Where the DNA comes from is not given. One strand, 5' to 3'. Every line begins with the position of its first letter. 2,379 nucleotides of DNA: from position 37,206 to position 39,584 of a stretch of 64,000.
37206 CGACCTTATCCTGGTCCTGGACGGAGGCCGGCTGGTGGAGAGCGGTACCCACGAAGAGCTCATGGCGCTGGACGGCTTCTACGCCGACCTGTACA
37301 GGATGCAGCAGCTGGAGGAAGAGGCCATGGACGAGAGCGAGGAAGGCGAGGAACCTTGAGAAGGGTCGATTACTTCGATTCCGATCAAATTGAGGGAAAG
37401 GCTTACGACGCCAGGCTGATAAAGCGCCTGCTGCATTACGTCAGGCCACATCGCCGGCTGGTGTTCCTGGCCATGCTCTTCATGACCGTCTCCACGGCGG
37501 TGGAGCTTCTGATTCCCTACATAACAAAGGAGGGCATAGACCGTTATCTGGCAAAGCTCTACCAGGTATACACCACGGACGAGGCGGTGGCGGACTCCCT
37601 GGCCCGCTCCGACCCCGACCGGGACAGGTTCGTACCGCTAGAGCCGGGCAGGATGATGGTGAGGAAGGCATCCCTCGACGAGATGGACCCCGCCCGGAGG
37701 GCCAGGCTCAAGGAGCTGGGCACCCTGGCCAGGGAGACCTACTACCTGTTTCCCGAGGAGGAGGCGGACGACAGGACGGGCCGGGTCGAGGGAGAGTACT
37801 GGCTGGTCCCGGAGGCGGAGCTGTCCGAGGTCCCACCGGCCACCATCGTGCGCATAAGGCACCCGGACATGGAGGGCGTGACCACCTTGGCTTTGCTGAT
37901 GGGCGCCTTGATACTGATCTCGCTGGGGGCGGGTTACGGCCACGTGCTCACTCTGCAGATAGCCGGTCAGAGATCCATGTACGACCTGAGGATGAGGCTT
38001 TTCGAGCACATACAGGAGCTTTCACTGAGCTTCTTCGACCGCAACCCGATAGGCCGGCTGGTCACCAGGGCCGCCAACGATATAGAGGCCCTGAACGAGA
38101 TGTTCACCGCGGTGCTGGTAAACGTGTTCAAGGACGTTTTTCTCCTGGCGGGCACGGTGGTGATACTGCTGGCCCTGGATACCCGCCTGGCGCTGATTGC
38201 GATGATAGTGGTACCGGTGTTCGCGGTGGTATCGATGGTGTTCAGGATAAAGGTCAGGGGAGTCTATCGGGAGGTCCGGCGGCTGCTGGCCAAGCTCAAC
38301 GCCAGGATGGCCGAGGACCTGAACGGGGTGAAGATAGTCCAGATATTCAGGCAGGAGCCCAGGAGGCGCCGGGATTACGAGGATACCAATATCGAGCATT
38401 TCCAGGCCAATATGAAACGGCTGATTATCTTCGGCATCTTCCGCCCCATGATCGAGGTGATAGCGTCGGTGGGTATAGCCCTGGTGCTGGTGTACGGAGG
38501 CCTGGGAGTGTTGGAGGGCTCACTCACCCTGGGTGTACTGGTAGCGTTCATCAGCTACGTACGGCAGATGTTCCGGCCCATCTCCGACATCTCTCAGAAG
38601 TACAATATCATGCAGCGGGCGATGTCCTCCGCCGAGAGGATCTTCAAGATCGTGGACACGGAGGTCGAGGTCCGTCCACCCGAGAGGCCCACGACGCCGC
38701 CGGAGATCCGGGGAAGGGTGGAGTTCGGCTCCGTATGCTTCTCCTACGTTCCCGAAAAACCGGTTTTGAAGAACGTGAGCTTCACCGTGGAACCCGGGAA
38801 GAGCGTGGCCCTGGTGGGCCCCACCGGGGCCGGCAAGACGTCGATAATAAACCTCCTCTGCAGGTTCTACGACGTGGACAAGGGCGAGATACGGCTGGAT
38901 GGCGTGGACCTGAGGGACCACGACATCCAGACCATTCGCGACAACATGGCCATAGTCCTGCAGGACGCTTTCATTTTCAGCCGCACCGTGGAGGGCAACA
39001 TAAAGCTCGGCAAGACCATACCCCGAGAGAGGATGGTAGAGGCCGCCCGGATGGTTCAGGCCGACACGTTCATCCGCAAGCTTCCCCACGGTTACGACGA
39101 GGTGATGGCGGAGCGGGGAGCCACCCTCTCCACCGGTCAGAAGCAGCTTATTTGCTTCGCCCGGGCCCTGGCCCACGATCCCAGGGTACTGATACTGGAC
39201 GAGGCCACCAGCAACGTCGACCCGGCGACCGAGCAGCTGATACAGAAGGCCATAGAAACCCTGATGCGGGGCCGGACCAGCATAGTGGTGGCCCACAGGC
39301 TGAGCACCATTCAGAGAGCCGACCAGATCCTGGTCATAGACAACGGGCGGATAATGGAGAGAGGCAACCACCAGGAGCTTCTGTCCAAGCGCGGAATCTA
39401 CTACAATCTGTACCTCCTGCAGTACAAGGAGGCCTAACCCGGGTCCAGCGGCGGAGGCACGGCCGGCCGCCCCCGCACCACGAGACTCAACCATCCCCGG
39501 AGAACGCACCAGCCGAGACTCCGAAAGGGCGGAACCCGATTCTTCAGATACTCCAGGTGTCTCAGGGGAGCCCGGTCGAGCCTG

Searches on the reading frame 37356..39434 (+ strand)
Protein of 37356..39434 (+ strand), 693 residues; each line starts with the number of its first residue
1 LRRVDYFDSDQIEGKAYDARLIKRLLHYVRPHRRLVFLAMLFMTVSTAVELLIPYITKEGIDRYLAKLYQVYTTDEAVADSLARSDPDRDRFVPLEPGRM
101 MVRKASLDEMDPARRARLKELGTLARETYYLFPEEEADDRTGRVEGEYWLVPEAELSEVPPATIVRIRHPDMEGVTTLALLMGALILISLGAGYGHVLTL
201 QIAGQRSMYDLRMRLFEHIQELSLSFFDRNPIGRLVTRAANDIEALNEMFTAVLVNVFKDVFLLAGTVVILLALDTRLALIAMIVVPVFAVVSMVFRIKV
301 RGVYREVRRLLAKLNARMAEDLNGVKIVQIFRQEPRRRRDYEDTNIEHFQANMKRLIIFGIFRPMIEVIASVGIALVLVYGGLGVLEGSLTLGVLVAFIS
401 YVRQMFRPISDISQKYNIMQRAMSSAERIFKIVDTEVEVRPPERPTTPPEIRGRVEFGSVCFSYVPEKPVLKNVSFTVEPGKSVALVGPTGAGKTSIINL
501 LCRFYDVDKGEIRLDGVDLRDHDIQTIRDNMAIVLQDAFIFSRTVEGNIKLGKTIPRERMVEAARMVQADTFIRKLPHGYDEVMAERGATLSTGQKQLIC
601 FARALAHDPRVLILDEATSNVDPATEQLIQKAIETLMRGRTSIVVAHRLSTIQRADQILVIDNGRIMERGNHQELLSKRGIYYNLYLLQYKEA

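Call 78: search_protein_families(library=pfam, proteins=[window:37356-39434:+], max_evalue=0.001)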
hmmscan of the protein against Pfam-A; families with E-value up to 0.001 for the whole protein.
window:37356-39434:+ (693 aa): 5 families
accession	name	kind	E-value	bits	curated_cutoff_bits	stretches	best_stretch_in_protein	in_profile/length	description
PF00664.28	ABC_membrane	-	1.2e-49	170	28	1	174-408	39-273/274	ABC transporter transmembrane region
PF00005.33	ABC_tran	-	7.4e-32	111.2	25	1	471-619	1-137/137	ABC transporter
PF02463.25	SMC_N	-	1.7e-06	28.1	40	1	508-661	107-211/220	RecF/RecN/SMC N terminal domain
PF13304.12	AAA_21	-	9e-05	23.1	27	0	591-637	238-287/304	AAA domain, putative AbiEii toxin, Type IV TA system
PF13191.12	AAA_16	-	0.00032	21.7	32.6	0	480-638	24-161/167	AAA ATPase domain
